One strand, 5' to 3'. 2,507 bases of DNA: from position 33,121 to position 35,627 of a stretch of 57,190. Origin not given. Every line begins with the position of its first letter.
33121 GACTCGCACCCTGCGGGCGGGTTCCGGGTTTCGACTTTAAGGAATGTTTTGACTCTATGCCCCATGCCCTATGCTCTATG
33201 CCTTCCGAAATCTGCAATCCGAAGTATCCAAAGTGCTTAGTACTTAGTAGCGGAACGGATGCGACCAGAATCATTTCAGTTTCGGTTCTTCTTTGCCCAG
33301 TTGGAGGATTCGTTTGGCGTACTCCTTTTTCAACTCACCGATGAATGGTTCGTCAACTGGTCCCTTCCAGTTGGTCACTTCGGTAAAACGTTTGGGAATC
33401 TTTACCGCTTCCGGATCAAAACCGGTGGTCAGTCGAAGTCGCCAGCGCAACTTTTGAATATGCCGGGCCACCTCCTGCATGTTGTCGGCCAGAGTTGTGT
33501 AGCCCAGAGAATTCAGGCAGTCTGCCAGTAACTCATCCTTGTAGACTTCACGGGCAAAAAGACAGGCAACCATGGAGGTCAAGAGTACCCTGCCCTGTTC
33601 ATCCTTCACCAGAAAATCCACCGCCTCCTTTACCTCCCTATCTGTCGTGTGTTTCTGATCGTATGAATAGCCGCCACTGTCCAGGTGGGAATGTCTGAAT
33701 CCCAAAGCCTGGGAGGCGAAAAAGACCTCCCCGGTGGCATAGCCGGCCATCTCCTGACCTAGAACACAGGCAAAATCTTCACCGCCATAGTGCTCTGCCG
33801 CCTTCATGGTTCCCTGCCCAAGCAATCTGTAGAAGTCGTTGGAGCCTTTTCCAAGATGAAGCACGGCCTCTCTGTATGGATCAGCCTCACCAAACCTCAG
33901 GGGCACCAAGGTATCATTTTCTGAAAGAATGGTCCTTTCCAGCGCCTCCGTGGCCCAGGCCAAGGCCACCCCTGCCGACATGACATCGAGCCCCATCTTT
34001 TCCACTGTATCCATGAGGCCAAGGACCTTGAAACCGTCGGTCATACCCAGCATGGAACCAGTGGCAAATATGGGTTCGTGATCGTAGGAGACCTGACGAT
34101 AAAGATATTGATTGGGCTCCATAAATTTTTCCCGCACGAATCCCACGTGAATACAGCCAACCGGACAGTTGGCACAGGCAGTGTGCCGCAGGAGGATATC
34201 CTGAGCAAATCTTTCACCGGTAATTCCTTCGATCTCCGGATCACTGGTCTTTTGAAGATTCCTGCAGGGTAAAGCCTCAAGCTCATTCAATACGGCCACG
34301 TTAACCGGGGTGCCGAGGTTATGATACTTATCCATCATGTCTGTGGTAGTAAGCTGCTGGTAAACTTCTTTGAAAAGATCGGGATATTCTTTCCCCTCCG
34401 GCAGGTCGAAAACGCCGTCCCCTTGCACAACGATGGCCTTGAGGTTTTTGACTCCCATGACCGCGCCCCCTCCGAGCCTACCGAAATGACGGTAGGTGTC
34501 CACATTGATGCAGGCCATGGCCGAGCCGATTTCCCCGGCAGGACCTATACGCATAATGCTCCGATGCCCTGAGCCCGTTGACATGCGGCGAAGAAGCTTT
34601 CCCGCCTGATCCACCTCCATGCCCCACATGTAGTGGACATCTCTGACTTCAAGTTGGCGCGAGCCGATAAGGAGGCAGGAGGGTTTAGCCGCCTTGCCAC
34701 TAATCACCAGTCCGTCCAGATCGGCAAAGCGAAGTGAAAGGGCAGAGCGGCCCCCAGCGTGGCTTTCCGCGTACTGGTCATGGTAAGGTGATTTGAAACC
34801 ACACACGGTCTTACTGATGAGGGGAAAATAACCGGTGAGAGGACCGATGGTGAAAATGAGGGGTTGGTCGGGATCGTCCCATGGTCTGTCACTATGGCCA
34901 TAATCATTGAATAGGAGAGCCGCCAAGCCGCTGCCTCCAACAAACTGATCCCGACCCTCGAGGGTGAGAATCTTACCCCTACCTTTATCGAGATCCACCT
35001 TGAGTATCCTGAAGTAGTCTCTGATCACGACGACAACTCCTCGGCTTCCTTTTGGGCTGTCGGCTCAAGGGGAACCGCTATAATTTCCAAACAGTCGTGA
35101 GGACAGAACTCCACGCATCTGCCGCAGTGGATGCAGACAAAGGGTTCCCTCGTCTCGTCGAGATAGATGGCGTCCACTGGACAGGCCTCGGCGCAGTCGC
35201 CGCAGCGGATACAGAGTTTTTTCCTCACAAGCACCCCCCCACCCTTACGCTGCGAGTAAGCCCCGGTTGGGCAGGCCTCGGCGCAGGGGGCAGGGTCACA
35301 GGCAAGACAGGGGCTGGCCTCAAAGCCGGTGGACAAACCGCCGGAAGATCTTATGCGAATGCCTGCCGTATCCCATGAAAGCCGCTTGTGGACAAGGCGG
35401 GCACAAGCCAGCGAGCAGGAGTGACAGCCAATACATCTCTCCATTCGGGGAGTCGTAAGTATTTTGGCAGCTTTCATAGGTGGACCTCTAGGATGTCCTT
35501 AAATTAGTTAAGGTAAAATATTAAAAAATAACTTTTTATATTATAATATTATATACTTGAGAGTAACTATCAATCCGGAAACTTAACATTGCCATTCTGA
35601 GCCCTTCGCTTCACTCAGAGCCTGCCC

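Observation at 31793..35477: GOR-like tungsten/ferredoxin enzyme at the missing step of a glycolysis cluster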

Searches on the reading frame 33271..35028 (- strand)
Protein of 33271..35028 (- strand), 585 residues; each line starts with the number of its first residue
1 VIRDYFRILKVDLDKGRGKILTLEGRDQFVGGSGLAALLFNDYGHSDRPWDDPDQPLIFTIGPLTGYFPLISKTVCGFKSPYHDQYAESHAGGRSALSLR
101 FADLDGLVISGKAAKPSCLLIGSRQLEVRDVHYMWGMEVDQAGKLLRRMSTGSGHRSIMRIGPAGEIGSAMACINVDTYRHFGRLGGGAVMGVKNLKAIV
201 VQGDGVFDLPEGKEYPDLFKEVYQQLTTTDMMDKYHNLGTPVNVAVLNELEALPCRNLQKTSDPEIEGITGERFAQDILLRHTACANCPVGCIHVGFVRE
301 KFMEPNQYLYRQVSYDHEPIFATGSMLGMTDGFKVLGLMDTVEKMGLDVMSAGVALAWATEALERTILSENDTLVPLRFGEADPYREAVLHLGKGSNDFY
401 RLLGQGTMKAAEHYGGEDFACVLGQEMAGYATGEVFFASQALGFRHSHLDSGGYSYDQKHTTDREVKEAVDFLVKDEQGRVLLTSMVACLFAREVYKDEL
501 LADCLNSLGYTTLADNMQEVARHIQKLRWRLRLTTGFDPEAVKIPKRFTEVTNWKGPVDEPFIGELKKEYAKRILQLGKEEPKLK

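Call 3: search_protein_families(library=pfam, proteins=[window:33271-35028:-])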
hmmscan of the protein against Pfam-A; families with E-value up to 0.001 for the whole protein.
window:33271-35028:- (585 aa): 2 families
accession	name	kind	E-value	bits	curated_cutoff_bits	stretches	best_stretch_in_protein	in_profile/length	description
PF02730.20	AFOR_N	-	4.4e-56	190.2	29.8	1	7-203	2-198/199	Aldehyde ferredoxin oxidoreductase, N-terminal domain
PF01314.23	AFOR_C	-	2.7e-50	172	27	1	219-562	3-353/385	Aldehyde ferredoxin oxidoreductase, domains 2 & 3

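Call 4: search_protein_families(library=ncbifam, proteins=[window:33271-35028:-])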
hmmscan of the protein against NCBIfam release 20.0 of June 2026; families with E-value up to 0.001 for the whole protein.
window:33271-35028:- (585 aa): 2 families
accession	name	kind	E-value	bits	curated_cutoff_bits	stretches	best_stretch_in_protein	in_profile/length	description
NF007354.0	PRK09849.1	equivalog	7.6e-29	100.8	868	1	7-214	11-218/703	aldehyde ferredoxin oxidoreductase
NF040818.1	GAPOR_Arch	equivalog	0.00012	20.5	1300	0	6-127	3-124/654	glyceraldehyde-3-phosphate:ferredoxin oxidoreductase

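Call 6: search_solved_structures(query=window:33271-35028:-, max_evalue=0.001)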
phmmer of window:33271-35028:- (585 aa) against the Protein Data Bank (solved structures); distinct sequences matched with E-value up to 0.001: 9.
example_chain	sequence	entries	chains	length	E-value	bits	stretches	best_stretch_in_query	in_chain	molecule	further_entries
1aor_A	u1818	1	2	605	1.9e-46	161.9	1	5-558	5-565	ALDEHYDE FERREDOXIN OXIDOREDUCTASE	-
9q1t_A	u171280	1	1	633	1.2e-40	142.6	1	7-430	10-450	Tungsten-dependent aldehyde oxidoreductase WOR83 from Haloferax volcanii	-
9mqx_D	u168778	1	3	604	1.5e-40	142.4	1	21-463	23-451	Aldehyde:ferredoxin oxidoreductase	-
1b25_A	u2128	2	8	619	3.1e-39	138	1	6-443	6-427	PROTEIN (FORMALDEHYDE FERREDOXIN OXIDOREDUCTASE) | FORMALDEHYDE FERREDOXIN OXIDOREDUCTASE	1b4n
8c0z_A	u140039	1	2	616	1.6e-35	125.8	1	7-434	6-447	Aldehyde:ferredoxin oxidoreductase,tungsten-containing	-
9g7j_A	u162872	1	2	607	6.9e-34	120.4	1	8-553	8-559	Aldehyde ferredoxin oxidoreductase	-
6x6u_A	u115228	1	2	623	8.3e-32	113.5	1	7-412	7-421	Formaldehyde:ferredoxin oxidoreductase wor5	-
6x1o_A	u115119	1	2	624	8.3e-32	113.5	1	7-412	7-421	Formaldehyde:ferredoxin oxidoreductase wor5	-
4z3w_A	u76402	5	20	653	8.6e-18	67.2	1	8-415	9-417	Benzoyl-CoA reductase, putative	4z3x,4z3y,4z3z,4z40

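Call 8: find_homologous_proteins(query=window:33271-35028:-)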
Query window:33271-35028:- (585 aa): 6491 proteins with E <= 0.001 among 8000 candidates; the best 120 are listed.
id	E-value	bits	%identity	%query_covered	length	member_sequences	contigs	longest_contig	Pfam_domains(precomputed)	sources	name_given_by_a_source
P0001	0.0e+0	1357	100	100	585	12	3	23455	PF02730.21,PF01314.24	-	-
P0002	0.0e+0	1275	94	99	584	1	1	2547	PF02730.21,PF01314.24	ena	-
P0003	0.0e+0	1260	92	99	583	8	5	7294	PF02730.21,PF01314.24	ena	-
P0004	0.0e+0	1225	88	100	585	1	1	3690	PF02730.21,PF01314.24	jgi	jgi:aldehyde:ferredoxin oxidoreductase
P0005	0.0e+0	1224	89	100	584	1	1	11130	PF02730.21,PF01314.24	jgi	jgi:aldehyde:ferredoxin oxidoreductase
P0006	0.0e+0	1220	88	99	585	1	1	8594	PF02730.21,PF01314.24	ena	-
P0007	0.0e+0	1220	89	100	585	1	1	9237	PF02730.21,PF01314.24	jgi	jgi:aldehyde:ferredoxin oxidoreductase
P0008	0.0e+0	1219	89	100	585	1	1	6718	PF02730.21,PF01314.24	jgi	jgi:aldehyde:ferredoxin oxidoreductase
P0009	0.0e+0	1218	89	100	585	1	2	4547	PF02730.21,PF01314.24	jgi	jgi:aldehyde:ferredoxin oxidoreductase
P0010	0.0e+0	1218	88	100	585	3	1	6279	PF02730.21,PF01314.24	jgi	jgi:aldehyde:ferredoxin oxidoreductase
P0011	0.0e+0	1216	88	99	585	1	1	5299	PF02730.21,PF01314.24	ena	-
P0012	0.0e+0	1215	87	100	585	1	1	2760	PF02730.21,PF01314.24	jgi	jgi:aldehyde:ferredoxin oxidoreductase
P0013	0.0e+0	1213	87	100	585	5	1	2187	PF02730.21,PF01314.24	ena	-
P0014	0.0e+0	1209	88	100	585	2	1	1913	PF02730.21,PF01314.24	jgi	-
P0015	0.0e+0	1200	88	99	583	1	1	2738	PF02730.21,PF01314.24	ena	-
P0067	0.0e+0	1080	78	100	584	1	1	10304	PF02730.21,PF01314.24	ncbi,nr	ncbi:MAG: aldehyde ferredoxin oxidoreductase C-terminal domain-containing protein [Chloroflexota bac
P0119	0.0e+0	1039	74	100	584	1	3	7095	PF02730.21,PF01314.24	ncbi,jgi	ncbi:MAG: aldehyde ferredoxin oxidoreductase N-terminal domain-containing protein [Planctomycetota b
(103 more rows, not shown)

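Call 35: search_protein_representatives(protein=window:33271-35028:-)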
Query: 585 residues. Proteins with E-value up to 0.001 (for the whole library): 5138; up to 1e-10: 3027; up to 1e-30: 639. The best 150 are listed.
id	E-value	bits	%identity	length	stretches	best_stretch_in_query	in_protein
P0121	2.4e-218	742.7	56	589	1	4-582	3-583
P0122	1.5e-182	624.5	70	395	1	190-581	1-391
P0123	1.9e-156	538.3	47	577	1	5-577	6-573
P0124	3.3e-140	484.7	40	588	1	4-574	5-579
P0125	2.5e-137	475.2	66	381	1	72-423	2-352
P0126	1.3e-135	469.5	43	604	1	7-574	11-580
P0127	2.5e-135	468.6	40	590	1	8-573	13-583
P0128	3.1e-131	455.1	42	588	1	3-571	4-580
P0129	1.3e-129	449.7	72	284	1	303-581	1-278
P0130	5.4e-127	441.1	39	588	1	2-574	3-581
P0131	1.7e-122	426.2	39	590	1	8-561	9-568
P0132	1.8e-122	426.1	42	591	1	6-577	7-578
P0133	4.9e-118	411.5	38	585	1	7-580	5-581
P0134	1.8e-116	406.4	77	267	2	282-481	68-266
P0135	2.2e-114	399.5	37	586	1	7-573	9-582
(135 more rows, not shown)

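Call 36: list_cluster_members(proteins=[P0121, P0123, P0124, P0126, P0127, P0128, P0130, P0131, P0132, P0133])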
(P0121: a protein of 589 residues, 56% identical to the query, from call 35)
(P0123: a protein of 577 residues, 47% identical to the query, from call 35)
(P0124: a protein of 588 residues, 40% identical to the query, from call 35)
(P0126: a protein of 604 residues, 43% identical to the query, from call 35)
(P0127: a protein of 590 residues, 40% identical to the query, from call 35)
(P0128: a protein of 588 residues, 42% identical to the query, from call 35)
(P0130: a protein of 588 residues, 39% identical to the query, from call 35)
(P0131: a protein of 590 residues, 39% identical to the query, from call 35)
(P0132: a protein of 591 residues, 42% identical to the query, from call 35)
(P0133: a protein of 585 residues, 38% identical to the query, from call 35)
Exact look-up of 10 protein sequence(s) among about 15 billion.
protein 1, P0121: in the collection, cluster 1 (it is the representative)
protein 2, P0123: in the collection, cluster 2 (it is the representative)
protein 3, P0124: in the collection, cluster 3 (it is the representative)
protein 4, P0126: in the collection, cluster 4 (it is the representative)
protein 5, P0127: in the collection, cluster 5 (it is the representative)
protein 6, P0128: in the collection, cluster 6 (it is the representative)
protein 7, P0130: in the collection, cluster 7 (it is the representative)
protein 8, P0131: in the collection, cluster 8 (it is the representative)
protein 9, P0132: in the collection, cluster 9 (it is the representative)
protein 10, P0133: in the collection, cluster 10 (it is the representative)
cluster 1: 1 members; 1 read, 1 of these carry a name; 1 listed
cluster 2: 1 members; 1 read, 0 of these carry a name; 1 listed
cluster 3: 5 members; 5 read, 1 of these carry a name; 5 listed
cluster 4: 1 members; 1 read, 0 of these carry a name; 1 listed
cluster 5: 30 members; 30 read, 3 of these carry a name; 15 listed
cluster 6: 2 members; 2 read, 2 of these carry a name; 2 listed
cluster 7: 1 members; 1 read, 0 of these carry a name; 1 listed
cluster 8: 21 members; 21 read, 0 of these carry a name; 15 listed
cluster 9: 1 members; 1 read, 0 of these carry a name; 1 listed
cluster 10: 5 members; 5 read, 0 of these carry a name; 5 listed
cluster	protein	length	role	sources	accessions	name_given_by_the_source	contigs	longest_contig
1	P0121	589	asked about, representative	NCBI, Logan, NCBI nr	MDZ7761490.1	MAG: aldehyde ferredoxin oxidoreductase N-terminal domain-containing protein ... | aldehyde ferredoxin oxidoreductase N-terminal domain-containing protein ...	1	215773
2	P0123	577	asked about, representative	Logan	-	-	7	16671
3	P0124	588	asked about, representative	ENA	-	-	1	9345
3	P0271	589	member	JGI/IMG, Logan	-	aldehyde:ferredoxin oxidoreductase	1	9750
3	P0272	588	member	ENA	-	-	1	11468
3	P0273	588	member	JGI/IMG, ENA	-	-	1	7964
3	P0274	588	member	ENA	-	-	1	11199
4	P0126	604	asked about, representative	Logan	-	-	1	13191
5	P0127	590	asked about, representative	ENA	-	-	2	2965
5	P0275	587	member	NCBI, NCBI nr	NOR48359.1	MAG: aldehyde:ferredoxin oxidoreductase [Methanosarcinaceae archaeon] | aldehyde:ferredoxin oxidoreductase [Methanosarcinaceae archaeon]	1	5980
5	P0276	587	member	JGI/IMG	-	aldehyde:ferredoxin oxidoreductase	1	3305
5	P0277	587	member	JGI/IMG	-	aldehyde:ferredoxin oxidoreductase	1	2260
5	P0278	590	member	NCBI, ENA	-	-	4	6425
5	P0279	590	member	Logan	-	-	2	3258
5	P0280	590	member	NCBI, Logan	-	-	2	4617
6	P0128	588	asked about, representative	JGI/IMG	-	aldehyde:ferredoxin oxidoreductase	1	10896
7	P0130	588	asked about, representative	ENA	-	-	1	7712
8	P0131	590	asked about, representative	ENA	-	-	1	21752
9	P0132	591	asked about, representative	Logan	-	-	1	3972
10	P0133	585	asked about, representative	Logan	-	-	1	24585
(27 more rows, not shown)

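Call 58: search_solved_structures(query=P0001, max_evalue=1e-40, show_alignments=1)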
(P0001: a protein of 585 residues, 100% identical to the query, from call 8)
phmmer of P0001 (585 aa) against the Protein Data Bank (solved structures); distinct sequences matched with E-value up to 1e-40: 1.
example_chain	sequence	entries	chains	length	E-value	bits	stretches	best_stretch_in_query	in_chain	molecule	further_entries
1aor_A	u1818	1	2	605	2.3e-46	161.6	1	6-558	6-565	ALDEHYDE FERREDOXIN OXIDOREDUCTASE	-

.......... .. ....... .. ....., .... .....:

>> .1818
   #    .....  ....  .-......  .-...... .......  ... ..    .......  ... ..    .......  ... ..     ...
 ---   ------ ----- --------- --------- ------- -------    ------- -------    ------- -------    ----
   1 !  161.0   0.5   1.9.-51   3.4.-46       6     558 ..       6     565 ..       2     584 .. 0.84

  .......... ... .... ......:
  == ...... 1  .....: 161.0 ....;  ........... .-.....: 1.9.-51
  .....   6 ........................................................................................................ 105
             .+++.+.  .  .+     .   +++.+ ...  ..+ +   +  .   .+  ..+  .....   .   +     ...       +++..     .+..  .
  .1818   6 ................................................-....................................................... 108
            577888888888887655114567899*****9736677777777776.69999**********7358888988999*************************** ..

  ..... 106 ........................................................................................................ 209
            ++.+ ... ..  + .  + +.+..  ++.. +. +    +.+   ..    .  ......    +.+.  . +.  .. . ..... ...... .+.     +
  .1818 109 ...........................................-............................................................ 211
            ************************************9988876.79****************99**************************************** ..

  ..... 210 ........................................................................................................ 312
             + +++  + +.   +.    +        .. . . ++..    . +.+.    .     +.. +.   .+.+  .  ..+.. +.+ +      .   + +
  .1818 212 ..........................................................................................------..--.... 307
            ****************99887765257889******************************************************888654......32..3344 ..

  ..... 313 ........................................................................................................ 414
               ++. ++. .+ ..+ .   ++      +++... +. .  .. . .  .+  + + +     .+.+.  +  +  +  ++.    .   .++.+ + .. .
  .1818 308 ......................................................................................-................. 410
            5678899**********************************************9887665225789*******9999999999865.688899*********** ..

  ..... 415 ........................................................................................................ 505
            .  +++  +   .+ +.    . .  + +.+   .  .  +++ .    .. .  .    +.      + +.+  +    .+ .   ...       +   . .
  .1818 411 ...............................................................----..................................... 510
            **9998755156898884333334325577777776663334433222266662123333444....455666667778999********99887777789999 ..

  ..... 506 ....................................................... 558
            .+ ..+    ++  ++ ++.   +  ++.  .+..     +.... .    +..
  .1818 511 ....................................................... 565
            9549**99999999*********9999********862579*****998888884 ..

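Call 81: find_encoding_contigs(protein=P0121, flank=9000, max_places=1)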
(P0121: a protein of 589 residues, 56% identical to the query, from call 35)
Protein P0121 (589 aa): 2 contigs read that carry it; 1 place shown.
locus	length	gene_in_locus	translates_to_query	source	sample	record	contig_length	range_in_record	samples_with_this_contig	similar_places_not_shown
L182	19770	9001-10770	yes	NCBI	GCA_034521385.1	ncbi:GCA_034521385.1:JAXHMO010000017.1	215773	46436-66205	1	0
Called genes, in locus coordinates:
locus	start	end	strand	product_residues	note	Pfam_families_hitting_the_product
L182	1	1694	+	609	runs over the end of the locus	PF02085:Cytochrom_CIII (faint), PF14537:Cytochrom_c3_2 (faint), PF14522:Cytochrome_C7 (faint)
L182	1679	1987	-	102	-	-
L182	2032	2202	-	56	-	-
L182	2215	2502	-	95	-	-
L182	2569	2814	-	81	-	PF01206:TusA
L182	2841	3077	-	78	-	PF01206:TusA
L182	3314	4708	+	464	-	PF00989:PAS (weak), PF13426:PAS_9, PF00158:Sigma54_activat, PF14532:Sigma54_activ_2, PF07724:AAA_2 (weak), PF07728:AAA_5, PF25601:AAA_lid_14, PF02954:HTH_8, +3 more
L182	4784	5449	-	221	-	PF00528:BPD_transp_1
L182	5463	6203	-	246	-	PF02463:SMC_N (faint), PF00005:ABC_tran, PF13304:AAA_21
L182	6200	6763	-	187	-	PF00528:BPD_transp_1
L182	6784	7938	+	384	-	PF00266:Aminotran_5, PF01041:DegT_DnrJ_EryC1 (faint)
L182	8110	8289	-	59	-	PF01381:HTH_3 (weak)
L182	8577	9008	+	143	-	PF13247:Fer4_11 (weak), PF13187:Fer4_9 (weak), PF25160:LdpA_Fe-S-bd (weak), PF00037:Fer4, PF12837:Fer4_6 (weak), PF13237:Fer4_10, PF14697:Fer4_21, PF12838:Fer4_7, +5 more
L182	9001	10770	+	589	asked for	PF02730:AFOR_N, PF01314:AFOR_C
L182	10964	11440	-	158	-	PF20797:HepT-like_2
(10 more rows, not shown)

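Call 82: find_encoding_contigs(protein=P0067, flank=9000, max_places=1)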
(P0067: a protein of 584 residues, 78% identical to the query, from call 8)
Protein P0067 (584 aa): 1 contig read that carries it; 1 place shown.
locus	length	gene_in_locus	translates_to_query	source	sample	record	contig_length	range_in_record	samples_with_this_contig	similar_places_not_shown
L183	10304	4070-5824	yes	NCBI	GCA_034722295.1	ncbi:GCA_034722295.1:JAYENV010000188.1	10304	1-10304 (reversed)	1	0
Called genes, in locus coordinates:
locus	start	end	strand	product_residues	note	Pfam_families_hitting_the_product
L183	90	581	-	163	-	PF11322:DUF3124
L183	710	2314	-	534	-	PF00999:Na_H_Exchanger, PF02254:TrkA_N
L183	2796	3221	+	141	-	PF13085:Fer2_3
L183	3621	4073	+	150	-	PF12838:Fer4_7 (weak), PF13247:Fer4_11 (weak), PF13187:Fer4_9 (weak), PF00037:Fer4 (weak), PF12837:Fer4_6 (weak), PF13237:Fer4_10 (weak), PF14697:Fer4_21 (weak), PF00037:Fer4 (weak), +5 more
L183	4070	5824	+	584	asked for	PF02730:AFOR_N, PF01314:AFOR_C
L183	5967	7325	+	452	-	PF20706:GT4-conflict (weak), PF13692:Glyco_trans_1_4 (weak), PF00534:Glycos_transf_1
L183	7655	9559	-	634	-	PF00128:Alpha-amylase, PF16657:Malt_amylase_C (weak)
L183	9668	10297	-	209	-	PF00224:PK, PF02887:PK_C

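Call 83: find_encoding_contigs(protein=P0119, flank=9000, max_places=1)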
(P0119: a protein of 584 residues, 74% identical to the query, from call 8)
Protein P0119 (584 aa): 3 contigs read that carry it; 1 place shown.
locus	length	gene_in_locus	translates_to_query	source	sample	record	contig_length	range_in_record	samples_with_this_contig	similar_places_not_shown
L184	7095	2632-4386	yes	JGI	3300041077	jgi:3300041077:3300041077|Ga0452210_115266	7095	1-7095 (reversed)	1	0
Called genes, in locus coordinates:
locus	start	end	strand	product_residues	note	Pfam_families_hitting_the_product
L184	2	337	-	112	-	?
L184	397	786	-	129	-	-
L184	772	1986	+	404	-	PF00224:PK, PF02887:PK_C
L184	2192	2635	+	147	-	PF13484:Fer4_16 (faint), PF13534:Fer4_17 (faint), PF25160:LdpA_Fe-S-bd (faint), PF13187:Fer4_9, PF00037:Fer4, PF12837:Fer4_6 (weak), PF13237:Fer4_10 (weak), PF14697:Fer4_21, +3 more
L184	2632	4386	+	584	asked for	PF02730:AFOR_N, PF01314:AFOR_C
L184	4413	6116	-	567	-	-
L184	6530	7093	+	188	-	?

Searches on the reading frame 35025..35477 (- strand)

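Call 3: search_protein_families(library=pfam, proteins=[window:35025-35477:-])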
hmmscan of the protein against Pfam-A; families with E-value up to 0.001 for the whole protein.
window:35025-35477:- (150 aa): 14 families
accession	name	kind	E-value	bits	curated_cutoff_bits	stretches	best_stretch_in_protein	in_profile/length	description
PF12838.12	Fer4_7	-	2.8e-16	60.1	27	2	89-129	2-52/52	4Fe-4S dicluster domain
PF00037.32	Fer4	-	3.6e-16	58.7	21.1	2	86-105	5-24/24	4Fe-4S binding domain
PF13187.11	Fer4_9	-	2.6e-13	50.2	27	1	57-104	2-52/52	4Fe-4S dicluster domain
PF13237.11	Fer4_10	-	3.9e-13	49.6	25.5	2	85-126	5-53/53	4Fe-4S dicluster domain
PF12837.12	Fer4_6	-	5.6e-12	45.4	25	1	84-104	4-24/24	4Fe-4S binding domain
PF12797.12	Fer4_2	-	1.3e-11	44.1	24.5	2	84-101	5-22/22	4Fe-4S binding domain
PF14697.11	Fer4_21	-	3.6e-10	40.2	35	1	84-131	3-58/59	4Fe-4S dicluster domain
PF13484.11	Fer4_16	-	1.4e-09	39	30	1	89-107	2-20/66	4Fe-4S double cluster binding domain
PF25160.1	LdpA_Fe-S-bd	-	1.2e-07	31.8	27.6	1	62-105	6-44/49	LdpA Fe-S cluster-binding domain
PF12798.12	Fer4_3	-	9.3e-07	29.7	27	0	89-103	1-15/15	4Fe-4S binding domain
PF12800.12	Fer4_4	-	1.1e-06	28.9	24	0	114-126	3-15/17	4Fe-4S binding domain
PF13183.11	Fer4_8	-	8.1e-06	26.7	27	0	88-101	4-17/68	4Fe-4S dicluster domain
PF13247.11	Fer4_11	-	3.3e-05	24.4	26.2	1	52-123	5-79/100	4Fe-4S dicluster domain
PF13534.11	Fer4_17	-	7.9e-05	23.6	22.2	0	89-103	2-16/61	4Fe-4S dicluster domain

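Call 4: search_protein_families(library=ncbifam, proteins=[window:35025-35477:-])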
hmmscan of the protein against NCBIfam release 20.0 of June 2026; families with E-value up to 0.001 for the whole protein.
window:35025-35477:- (150 aa): 67 families (the best 25 are shown)
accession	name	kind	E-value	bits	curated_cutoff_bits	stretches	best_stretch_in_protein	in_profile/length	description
NF038355.1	FDH3_beta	equivalog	2.8e-14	53.6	240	1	12-104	9-101/180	formate dehydrogenase FDH3 subunit beta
NF007382.0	PRK09898.1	equivalog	6.4e-13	48.7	213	1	6-134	60-202/208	ferredoxin-like protein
NF058577.1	FdxA_fam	equivalog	1.7e-11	44.1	65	2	88-128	8-51/52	4Fe-4S ferredoxin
NF045874.1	Vhu_polyferre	exception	2.4e-11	43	600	1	63-136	36-107/381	F420-non-reducing hydrogenase associated-polyferredoxin VhuB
NF011569.0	PRK14993.1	equivalog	3.1e-11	43.2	416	1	12-120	50-164/244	tetrathionate reductase subunit TtrB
TIGR01971.1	NuoI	subfamily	3.1e-11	42.9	113.05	2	87-109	81-103/121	NADH-quinone oxidoreductase, chain I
NF007658.0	PRK10330.1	equivalog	6e-11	42.2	260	1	13-104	10-104/181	electron transport protein HydN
NF040864.1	HgcB_ferredoxin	equivalog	7.3e-11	41.8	99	1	52-106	11-63/93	mercury methylation ferredoxin HgcB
NF009408.0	PRK12769.1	equivalog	9.3e-11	40.6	1003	1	12-106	9-104/659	formate-dependent uric acid utilization protein AegA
NF009451.0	PRK12809.1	equivalog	2.6e-10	39.2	1154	1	13-126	10-130/639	formate-dependent uric acid utilization protein YgfT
NF045797.1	DsrO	equivalog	6.3e-10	38.9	200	1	57-106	103-152/235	sulfate reduction electron transfer complex DsrMKJOP subunit DsrO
NF041715.1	arsenate_red_ArrB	equivalog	2.6e-09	37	450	1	12-108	9-108/233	arsenate respiratory reductase iron-sulfur subunit ArrB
TIGR02951.1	DMSO_dmsB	equivalog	2.7e-09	37.2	214.1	1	12-122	8-128/161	DMSO/selenate family reductase complex B subunit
TIGR02512.1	FeFe_hydrog_A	subfamily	3.4e-09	36.1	405.95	1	12-77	6-70/375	[FeFe] hydrogenase, group A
NF045766.1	PhenlGlyoxDHPadI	equivalog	5.9e-09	35.2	700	1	11-134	10-137/443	NADH-dependent phenylglyoxylate dehydrogenase subunit beta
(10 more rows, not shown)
